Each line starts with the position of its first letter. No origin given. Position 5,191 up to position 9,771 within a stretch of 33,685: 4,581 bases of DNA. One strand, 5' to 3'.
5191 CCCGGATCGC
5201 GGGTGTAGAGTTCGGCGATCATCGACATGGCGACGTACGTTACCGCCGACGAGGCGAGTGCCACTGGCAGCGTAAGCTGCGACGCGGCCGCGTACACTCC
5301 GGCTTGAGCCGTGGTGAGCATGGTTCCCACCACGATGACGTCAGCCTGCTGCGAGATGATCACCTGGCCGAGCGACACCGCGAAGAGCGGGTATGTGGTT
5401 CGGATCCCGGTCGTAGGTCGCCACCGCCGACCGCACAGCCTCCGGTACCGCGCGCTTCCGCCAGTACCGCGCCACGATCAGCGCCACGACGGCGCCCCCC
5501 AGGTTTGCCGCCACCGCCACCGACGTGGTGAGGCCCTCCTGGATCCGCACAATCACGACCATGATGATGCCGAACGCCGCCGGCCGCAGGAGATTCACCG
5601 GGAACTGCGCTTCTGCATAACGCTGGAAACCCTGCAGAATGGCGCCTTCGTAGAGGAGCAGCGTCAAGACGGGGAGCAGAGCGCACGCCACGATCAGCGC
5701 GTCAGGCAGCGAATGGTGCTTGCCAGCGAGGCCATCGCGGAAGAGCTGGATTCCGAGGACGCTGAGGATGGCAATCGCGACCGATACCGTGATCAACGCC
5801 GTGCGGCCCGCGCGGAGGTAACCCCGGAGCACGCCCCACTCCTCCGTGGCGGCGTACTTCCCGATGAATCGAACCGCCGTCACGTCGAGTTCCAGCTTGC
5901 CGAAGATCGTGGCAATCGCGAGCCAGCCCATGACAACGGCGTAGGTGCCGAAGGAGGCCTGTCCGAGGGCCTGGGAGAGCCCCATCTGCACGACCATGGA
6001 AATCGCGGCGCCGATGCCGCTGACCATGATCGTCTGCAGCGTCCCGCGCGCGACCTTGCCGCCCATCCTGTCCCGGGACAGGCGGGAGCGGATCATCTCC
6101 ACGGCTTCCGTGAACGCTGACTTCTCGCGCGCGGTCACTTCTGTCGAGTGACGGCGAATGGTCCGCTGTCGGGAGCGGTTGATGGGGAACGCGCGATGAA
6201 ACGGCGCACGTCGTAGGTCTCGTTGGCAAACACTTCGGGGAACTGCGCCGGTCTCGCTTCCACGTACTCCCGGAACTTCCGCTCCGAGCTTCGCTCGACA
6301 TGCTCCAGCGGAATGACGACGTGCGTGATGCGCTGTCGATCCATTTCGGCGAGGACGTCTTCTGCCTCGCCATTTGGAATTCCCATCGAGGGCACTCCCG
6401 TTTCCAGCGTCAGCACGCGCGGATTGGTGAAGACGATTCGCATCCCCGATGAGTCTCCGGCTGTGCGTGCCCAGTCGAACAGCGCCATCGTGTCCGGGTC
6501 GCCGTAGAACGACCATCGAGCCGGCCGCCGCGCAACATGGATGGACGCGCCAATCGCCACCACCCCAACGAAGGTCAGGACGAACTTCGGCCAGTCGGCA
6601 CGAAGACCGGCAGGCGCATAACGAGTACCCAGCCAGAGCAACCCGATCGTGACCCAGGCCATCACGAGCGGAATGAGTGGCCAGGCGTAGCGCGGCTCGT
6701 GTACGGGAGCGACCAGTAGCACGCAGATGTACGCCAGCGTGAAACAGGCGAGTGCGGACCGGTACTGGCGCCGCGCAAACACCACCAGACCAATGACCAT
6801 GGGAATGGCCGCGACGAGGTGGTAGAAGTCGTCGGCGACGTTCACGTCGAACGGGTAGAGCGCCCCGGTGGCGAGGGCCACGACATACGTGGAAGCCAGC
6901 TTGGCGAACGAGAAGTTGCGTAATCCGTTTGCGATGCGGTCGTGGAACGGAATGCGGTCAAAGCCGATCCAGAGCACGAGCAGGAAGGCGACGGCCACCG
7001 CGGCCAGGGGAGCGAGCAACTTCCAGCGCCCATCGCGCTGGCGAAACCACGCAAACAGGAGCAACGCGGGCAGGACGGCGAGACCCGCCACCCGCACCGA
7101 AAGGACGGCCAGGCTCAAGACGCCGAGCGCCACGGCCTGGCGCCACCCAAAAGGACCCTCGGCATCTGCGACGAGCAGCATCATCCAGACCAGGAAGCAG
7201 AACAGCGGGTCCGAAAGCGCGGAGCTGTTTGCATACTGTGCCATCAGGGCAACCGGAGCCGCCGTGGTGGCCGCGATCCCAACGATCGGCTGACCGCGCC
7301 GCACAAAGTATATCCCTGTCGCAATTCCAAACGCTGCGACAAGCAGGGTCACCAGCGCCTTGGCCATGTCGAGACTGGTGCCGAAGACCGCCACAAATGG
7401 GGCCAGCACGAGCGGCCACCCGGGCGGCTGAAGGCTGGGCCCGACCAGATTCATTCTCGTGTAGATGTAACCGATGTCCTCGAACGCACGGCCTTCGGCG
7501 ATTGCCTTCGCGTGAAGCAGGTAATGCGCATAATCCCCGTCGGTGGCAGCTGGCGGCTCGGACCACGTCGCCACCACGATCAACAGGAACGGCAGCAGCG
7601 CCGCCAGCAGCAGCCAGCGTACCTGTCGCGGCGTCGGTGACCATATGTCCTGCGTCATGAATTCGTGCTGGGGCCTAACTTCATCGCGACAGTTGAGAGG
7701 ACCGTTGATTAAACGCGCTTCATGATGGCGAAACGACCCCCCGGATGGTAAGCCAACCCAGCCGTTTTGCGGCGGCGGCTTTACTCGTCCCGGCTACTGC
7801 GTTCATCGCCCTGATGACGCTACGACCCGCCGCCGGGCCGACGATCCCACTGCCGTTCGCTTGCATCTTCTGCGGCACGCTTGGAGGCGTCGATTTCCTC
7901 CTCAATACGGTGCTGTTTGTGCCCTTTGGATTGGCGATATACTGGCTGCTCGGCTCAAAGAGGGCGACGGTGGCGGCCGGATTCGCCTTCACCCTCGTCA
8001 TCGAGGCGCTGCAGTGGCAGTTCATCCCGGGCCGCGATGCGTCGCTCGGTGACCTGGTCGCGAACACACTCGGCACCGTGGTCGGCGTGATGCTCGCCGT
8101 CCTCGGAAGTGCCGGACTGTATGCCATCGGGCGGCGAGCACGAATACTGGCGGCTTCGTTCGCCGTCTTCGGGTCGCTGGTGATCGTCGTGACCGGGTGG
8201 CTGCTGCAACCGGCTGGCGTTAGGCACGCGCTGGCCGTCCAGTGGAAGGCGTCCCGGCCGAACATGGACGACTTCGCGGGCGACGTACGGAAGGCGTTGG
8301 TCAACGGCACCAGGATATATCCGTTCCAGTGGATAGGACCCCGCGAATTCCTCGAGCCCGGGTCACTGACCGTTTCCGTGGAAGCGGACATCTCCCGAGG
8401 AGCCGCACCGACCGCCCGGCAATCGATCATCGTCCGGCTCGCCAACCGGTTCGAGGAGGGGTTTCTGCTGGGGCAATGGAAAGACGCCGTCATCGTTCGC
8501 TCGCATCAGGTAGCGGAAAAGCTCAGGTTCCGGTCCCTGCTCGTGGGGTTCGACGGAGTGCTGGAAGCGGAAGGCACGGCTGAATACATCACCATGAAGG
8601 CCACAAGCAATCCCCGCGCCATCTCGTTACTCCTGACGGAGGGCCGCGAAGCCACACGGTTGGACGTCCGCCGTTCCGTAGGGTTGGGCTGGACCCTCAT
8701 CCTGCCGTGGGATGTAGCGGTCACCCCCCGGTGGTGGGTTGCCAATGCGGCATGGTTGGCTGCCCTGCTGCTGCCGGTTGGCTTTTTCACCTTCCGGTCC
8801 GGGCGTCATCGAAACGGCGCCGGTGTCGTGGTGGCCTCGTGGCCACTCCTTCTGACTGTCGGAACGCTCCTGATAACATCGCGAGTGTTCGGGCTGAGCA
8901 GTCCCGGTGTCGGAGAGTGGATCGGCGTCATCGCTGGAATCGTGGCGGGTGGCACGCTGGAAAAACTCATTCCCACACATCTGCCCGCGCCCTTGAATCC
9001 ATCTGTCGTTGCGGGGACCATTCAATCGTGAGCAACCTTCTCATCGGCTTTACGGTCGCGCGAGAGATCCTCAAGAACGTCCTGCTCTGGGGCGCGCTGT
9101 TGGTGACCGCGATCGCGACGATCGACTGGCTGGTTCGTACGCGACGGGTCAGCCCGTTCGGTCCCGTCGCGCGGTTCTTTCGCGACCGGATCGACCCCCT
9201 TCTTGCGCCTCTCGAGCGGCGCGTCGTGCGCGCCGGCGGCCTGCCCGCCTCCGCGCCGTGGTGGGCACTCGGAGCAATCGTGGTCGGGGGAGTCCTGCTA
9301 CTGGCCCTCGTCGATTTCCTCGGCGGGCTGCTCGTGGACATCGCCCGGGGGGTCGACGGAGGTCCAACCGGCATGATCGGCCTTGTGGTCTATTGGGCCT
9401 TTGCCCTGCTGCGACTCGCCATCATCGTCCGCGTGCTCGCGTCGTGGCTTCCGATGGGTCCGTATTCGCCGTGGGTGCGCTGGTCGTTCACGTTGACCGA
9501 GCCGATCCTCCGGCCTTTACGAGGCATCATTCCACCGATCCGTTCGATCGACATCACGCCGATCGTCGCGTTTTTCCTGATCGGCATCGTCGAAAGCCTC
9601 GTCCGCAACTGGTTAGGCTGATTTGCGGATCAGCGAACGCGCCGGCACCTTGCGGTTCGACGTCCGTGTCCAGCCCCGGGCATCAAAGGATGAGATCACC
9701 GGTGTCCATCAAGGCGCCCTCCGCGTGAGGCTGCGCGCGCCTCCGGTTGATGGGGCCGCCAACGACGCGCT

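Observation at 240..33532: Heptamer GTTAGGC is strongly over-represented, strand-skewed and independent of gene orientation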

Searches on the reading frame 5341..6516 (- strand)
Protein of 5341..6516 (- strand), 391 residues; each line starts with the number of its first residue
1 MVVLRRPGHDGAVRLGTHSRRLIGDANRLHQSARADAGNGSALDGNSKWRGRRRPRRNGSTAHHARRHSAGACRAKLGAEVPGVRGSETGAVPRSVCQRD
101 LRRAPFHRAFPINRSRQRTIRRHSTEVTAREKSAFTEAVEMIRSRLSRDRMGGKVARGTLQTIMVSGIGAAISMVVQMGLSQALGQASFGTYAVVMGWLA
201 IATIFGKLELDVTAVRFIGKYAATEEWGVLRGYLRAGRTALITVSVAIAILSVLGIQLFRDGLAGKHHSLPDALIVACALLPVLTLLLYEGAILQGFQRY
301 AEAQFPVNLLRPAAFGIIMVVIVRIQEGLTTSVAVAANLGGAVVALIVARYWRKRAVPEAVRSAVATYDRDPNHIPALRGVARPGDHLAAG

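Call 8: search_protein_families(library=pfam, proteins=[window:5341-6516:-])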
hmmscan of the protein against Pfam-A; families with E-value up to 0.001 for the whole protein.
window:5341-6516:- (391 aa): 1 family
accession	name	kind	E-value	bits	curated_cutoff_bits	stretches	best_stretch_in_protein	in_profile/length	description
PF01943.22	Polysacc_synt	-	8.2e-11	42.3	28.2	1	156-355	2-195/274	Polysaccharide biosynthesis protein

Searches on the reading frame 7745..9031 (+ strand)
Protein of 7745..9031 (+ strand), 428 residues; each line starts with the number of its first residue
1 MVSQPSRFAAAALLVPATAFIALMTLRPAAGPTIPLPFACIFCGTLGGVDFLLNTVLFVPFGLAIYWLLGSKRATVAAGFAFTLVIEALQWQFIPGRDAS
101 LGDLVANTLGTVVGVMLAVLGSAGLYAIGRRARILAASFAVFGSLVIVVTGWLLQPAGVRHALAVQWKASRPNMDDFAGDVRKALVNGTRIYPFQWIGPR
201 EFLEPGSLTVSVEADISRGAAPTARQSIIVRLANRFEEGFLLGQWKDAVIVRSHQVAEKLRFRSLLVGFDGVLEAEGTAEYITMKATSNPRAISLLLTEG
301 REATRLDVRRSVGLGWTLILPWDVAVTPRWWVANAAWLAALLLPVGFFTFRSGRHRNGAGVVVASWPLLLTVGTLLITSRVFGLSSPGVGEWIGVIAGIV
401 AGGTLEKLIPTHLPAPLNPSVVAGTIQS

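Call 8: search_protein_families(library=pfam, proteins=[window:7745-9031:+])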
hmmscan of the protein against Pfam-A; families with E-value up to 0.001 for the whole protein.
window:7745-9031:+ (428 aa): 1 family
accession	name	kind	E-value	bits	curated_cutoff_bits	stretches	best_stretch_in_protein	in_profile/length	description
PF04892.17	VanZ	-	4.6e-12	47.1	30.1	1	49-120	55-124/126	VanZ like family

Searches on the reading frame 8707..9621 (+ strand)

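Call 8: search_protein_families(library=pfam, proteins=[window:8707-9621:+])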
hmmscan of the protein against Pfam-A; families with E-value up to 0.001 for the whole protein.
window:8707-9621:+ (304 aa): 1 family
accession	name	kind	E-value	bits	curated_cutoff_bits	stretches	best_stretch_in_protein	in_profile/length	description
PF02325.22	YGGT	-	1.6e-18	67.3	27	1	229-299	1-70/70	YGGT family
